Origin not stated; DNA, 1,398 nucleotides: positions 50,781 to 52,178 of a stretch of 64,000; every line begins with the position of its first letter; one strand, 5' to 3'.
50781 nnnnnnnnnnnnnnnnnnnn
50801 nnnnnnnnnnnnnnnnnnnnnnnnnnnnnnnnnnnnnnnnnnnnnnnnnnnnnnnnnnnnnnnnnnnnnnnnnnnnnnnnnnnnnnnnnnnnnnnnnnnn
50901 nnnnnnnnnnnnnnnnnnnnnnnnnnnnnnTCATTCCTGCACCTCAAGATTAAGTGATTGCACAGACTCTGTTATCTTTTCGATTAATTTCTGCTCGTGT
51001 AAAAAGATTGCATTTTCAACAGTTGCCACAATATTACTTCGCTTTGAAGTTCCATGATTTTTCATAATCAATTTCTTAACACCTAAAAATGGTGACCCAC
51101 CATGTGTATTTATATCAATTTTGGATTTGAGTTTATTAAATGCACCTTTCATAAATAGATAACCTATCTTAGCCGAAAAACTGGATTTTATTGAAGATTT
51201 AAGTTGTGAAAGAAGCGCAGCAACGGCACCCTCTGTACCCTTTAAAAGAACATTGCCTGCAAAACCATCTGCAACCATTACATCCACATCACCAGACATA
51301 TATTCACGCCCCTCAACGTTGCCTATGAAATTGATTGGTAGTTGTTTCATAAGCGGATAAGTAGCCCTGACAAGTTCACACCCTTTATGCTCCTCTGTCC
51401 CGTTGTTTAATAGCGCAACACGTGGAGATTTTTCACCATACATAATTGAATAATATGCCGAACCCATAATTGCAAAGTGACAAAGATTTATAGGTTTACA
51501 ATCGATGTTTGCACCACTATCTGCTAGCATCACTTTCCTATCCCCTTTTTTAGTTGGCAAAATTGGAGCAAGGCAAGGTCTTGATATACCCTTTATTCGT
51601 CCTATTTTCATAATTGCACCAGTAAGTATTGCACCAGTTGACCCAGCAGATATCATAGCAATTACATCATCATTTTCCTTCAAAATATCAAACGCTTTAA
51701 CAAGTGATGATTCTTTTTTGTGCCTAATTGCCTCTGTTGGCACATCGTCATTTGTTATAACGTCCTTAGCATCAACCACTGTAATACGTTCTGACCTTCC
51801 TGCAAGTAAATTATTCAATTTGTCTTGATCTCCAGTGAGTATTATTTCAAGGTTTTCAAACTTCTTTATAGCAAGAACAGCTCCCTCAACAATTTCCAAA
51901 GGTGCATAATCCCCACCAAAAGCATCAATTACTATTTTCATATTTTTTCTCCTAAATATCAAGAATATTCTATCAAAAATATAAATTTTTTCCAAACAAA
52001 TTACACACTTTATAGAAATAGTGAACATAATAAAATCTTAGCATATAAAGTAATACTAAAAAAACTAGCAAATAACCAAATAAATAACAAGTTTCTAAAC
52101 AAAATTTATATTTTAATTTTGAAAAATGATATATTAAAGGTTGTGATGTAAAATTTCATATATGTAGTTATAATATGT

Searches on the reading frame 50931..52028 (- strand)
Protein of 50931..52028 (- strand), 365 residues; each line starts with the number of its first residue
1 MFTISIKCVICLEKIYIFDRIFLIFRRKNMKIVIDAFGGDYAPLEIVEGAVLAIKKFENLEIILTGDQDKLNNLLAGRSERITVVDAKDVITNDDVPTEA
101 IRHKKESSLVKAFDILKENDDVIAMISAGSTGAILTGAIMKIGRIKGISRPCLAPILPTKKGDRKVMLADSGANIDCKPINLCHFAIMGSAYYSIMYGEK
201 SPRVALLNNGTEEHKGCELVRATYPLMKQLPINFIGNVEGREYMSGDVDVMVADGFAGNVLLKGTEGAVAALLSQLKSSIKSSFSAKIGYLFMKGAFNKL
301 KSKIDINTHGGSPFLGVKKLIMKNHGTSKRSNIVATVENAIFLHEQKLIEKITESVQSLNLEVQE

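Call 10: search_protein_families(library=pfam, proteins=[window:50931-52028:-], max_evalue=0.01)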
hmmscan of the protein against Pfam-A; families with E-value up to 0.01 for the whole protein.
window:50931-52028:- (365 aa): 1 family
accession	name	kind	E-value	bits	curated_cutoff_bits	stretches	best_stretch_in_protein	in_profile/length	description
PF02504.20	FA_synthesis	-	3.8e-95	319.1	29.1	1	30-349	1-322/324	Fatty acid synthesis protein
